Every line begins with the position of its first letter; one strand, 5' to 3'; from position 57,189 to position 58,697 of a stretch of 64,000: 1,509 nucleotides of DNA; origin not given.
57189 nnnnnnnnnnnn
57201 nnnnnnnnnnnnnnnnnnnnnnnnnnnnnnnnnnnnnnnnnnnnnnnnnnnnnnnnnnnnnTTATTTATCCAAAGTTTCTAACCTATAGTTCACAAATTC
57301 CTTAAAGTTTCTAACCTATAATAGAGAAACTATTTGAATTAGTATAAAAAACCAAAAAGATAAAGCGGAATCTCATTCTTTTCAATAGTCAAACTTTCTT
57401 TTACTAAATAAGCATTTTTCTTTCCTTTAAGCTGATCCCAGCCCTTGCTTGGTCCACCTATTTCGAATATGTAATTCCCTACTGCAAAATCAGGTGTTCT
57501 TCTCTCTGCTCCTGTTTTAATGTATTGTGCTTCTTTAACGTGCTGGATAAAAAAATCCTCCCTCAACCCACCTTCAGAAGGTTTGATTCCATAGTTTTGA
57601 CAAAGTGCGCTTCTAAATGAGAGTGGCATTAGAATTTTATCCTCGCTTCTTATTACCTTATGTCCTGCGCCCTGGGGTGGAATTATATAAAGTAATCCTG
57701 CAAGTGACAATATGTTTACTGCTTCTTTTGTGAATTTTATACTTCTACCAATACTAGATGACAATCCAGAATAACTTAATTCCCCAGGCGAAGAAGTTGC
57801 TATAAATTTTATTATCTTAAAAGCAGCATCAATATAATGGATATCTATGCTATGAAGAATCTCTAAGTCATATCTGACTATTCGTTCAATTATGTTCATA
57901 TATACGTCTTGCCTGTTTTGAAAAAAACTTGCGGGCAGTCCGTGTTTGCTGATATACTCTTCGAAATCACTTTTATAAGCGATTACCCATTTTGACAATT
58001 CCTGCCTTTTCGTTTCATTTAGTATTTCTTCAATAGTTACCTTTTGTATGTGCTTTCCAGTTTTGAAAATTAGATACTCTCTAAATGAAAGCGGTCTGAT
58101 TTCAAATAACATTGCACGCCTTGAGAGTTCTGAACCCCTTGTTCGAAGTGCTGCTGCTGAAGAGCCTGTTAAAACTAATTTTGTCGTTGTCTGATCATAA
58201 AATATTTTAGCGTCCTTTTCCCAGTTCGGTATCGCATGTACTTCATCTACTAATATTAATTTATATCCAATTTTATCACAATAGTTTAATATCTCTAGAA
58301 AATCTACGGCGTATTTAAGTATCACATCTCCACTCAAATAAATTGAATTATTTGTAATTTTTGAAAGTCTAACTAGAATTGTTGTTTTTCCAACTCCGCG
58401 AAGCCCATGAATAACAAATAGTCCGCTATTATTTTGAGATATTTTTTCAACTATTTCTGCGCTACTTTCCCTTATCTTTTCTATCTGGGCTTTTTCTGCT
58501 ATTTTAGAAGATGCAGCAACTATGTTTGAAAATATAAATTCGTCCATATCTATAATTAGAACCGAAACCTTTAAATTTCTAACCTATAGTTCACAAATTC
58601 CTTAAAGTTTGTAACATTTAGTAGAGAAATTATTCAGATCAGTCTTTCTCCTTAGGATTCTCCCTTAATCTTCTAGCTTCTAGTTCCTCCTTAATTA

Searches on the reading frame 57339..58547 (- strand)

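Call 23: search_protein_families(library=pfam, proteins=[window:57339-58547:-], max_evalue=0.001)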
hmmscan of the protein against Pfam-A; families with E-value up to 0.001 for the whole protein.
window:57339-58547:- (402 aa): 3 families
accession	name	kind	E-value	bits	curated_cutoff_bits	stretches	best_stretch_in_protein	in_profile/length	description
PF13173.12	AAA_14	-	1.3e-22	80.6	27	1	43-159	4-129/129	AAA domain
PF13401.12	AAA_22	-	6.8e-05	23.6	27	0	40-65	4-29/130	AAA domain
PF13191.12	AAA_16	-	0.0009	20.2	32.6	0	30-87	13-73/167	AAA ATPase domain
